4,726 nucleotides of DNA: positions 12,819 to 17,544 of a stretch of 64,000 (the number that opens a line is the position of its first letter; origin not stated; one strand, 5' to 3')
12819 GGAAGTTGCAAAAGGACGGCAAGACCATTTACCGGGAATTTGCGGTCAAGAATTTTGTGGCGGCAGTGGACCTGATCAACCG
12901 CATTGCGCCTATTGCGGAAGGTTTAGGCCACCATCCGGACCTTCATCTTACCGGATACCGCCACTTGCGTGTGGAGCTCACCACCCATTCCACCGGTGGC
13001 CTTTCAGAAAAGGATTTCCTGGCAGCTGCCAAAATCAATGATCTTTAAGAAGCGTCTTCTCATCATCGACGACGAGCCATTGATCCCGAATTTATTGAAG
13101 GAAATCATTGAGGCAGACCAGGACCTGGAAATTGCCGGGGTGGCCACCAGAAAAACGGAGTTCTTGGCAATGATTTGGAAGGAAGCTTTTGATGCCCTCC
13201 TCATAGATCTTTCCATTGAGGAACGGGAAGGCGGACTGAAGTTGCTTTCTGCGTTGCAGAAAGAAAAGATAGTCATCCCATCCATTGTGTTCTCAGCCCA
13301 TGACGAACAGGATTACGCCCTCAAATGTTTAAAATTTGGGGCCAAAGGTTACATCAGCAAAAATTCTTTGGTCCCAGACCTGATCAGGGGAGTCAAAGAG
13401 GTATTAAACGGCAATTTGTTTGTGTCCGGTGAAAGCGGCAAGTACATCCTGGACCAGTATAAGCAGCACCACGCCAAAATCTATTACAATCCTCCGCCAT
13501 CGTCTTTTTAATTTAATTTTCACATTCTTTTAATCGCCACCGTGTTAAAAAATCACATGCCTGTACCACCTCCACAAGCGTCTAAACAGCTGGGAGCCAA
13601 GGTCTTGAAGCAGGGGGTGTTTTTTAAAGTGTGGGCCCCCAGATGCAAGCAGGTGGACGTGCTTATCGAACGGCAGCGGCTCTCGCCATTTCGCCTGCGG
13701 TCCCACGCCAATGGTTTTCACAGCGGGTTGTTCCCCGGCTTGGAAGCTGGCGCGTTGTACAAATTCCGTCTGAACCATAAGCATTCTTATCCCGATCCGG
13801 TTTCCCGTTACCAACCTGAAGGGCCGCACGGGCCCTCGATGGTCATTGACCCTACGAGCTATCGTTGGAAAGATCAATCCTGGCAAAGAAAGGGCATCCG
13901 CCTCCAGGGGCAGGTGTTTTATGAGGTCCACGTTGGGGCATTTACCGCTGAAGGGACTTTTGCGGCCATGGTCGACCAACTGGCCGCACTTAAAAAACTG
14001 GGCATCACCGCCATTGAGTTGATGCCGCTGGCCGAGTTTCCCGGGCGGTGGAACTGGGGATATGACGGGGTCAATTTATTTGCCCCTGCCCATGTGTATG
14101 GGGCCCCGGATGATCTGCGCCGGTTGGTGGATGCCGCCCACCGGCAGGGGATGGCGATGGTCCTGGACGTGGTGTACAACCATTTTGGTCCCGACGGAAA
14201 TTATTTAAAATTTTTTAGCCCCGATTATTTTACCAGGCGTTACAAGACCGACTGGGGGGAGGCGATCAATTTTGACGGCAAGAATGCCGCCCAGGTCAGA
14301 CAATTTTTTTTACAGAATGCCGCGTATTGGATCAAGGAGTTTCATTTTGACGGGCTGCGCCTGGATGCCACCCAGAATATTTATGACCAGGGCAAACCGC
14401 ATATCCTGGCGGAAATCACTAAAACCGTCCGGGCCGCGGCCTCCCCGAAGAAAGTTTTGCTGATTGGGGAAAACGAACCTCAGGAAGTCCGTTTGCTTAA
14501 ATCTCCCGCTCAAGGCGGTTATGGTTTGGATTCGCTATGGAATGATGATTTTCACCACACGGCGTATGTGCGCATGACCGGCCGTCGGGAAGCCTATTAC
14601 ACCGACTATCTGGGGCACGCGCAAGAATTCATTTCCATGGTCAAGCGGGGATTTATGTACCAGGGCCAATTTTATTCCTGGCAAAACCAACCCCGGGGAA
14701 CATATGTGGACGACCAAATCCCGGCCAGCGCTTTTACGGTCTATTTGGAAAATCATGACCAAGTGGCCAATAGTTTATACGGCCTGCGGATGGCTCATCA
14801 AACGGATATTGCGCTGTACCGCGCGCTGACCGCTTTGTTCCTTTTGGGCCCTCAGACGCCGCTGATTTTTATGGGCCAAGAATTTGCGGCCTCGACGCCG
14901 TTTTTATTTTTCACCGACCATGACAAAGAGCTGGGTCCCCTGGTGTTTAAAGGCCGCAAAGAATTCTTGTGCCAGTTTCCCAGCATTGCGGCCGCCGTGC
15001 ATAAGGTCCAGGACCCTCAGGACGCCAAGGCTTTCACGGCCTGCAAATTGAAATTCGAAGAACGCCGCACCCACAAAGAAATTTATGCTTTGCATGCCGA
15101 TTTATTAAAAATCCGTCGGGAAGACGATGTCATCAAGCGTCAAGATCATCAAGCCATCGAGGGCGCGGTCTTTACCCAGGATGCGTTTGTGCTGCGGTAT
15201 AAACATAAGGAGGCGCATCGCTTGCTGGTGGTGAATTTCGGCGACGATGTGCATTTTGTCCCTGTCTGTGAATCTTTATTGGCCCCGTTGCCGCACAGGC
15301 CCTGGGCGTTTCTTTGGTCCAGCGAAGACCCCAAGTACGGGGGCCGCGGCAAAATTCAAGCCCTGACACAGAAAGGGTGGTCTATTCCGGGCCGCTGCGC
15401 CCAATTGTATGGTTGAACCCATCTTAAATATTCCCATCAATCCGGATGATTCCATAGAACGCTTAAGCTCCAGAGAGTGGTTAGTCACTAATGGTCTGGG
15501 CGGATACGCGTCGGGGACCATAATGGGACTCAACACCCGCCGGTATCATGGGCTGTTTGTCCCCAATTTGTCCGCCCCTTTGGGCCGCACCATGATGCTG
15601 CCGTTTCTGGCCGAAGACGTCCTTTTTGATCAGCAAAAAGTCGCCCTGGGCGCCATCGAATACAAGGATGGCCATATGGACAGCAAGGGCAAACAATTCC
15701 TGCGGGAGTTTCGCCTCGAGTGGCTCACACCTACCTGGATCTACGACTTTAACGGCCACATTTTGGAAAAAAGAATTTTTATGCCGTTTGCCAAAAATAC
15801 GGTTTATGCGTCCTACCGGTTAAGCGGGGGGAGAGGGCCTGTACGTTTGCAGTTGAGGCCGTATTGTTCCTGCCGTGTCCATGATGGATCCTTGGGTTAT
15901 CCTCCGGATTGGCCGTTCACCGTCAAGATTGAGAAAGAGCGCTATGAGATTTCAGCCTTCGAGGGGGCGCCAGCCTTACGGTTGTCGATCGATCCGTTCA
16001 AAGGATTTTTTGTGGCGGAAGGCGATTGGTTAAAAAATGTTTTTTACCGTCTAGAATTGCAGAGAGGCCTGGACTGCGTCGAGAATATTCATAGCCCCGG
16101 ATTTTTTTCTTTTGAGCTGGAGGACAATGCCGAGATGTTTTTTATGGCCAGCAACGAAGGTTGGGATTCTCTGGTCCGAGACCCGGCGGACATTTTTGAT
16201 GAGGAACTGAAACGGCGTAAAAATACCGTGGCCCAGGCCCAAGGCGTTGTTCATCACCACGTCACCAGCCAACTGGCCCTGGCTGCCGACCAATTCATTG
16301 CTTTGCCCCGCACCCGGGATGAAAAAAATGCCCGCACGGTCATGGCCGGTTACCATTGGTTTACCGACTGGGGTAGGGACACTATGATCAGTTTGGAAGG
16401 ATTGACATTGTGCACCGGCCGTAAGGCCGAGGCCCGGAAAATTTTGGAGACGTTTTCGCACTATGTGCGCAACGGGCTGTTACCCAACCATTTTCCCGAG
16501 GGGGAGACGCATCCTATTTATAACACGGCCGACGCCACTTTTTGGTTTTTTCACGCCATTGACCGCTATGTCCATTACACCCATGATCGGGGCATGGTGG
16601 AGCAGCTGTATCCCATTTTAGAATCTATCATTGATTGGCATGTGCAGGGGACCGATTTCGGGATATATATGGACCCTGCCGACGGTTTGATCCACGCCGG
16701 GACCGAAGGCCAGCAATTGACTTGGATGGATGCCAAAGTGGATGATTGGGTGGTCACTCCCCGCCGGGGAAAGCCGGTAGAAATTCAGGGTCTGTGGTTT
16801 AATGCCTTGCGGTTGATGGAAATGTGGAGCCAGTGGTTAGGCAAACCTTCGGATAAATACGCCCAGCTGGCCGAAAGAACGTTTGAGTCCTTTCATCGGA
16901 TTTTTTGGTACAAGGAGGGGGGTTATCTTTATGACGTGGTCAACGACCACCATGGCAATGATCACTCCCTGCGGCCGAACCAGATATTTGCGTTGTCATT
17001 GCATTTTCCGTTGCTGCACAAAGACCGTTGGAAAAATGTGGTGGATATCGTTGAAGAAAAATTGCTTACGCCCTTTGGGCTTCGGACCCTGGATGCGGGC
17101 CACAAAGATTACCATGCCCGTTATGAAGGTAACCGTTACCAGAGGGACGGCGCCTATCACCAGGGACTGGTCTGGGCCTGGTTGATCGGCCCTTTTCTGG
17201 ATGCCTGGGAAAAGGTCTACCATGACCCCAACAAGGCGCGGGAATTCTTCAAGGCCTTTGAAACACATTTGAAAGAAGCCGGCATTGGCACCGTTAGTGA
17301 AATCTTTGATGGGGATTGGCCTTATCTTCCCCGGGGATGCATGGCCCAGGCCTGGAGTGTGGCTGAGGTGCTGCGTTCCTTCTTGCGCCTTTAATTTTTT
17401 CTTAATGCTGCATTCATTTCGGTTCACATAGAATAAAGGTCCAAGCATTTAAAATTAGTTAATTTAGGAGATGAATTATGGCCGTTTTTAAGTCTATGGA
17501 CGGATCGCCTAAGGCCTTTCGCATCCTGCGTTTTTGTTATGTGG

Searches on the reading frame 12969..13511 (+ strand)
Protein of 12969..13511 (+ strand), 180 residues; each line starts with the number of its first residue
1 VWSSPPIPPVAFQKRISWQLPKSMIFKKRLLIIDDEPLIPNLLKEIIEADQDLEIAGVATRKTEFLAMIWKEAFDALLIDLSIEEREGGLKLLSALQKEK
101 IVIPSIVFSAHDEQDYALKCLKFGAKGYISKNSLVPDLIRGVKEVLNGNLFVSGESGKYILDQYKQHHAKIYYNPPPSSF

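Call 55: search_protein_families(library=pfam, proteins=[window:12969-13511:+])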
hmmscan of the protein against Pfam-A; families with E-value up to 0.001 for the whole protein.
window:12969-13511:+ (180 aa): 1 family
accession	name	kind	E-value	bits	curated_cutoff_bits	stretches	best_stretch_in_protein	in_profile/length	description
PF00072.30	Response_reg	-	2.3e-20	73.2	30.2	1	31-139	2-107/111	Response regulator receiver domain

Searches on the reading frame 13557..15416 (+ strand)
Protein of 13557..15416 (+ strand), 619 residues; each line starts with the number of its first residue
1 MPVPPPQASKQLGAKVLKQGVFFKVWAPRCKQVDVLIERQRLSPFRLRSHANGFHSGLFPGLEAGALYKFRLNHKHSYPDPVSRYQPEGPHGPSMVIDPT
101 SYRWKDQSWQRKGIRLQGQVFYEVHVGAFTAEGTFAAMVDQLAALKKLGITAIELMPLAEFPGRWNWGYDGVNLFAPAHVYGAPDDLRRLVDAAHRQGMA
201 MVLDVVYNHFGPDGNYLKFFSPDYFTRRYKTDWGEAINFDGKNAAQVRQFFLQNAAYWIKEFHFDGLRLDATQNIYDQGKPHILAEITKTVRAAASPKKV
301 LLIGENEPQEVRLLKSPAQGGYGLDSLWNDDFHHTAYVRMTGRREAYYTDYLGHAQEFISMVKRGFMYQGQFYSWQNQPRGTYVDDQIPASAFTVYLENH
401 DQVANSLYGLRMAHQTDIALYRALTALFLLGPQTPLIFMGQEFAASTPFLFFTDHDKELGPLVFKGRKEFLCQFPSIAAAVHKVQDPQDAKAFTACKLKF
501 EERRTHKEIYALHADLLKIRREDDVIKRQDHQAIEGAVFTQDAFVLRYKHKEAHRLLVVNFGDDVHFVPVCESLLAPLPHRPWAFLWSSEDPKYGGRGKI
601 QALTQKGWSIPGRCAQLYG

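Call 55: search_protein_families(library=pfam, proteins=[window:13557-15416:+])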
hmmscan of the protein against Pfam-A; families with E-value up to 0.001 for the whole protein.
window:13557-15416:+ (619 aa): 3 families
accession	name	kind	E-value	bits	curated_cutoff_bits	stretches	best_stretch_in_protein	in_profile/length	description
PF00128.31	Alpha-amylase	-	1e-20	74.8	22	2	132-216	15-98/446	Alpha amylase, catalytic domain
PF11941.14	DUF3459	-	2.8e-10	40.9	22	1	512-601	1-78/90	Domain of unknown function (DUF3459)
PF02922.24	CBM_48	-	4.2e-06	27.4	22.4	1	11-76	1-72/83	Carbohydrate-binding module 48 (Isoamylase N-terminal domain)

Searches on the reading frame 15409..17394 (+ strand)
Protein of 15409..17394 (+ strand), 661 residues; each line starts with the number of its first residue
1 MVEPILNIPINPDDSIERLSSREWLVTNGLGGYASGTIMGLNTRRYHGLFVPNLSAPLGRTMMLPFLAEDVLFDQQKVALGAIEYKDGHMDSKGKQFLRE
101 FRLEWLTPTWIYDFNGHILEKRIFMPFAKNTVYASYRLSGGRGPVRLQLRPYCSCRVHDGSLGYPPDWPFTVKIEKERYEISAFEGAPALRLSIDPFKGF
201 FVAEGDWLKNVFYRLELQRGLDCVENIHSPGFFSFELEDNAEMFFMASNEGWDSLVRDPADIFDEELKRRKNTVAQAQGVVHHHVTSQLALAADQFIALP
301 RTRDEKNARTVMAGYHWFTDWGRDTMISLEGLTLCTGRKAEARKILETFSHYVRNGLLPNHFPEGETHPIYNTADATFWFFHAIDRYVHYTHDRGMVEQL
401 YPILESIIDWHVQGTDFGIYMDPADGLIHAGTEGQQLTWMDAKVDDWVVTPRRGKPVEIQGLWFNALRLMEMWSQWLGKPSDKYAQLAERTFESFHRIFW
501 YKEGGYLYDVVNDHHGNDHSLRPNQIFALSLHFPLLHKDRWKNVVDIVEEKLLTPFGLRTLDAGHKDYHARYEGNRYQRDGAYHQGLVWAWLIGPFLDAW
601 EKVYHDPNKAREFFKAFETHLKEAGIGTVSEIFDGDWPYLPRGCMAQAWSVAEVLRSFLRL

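Call 55: search_protein_families(library=pfam, proteins=[window:15409-17394:+])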
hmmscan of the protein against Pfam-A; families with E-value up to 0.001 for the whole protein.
window:15409-17394:+ (661 aa): 3 families
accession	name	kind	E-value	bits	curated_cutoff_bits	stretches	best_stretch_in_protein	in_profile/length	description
PF06202.20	GDE_C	-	2e-134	448.6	21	1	292-656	2-367/367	Amylo-alpha-1,6-glucosidase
PF12439.13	GDE_N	-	9.7e-63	212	27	1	22-242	1-217/219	Glycogen debranching enzyme N terminal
PF17389.8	Bac_rhamnosid6H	-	6.6e-05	22.8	24.5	1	321-514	44-219/339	Bacterial alpha-L-rhamnosidase 6 hairpin glycosidase domain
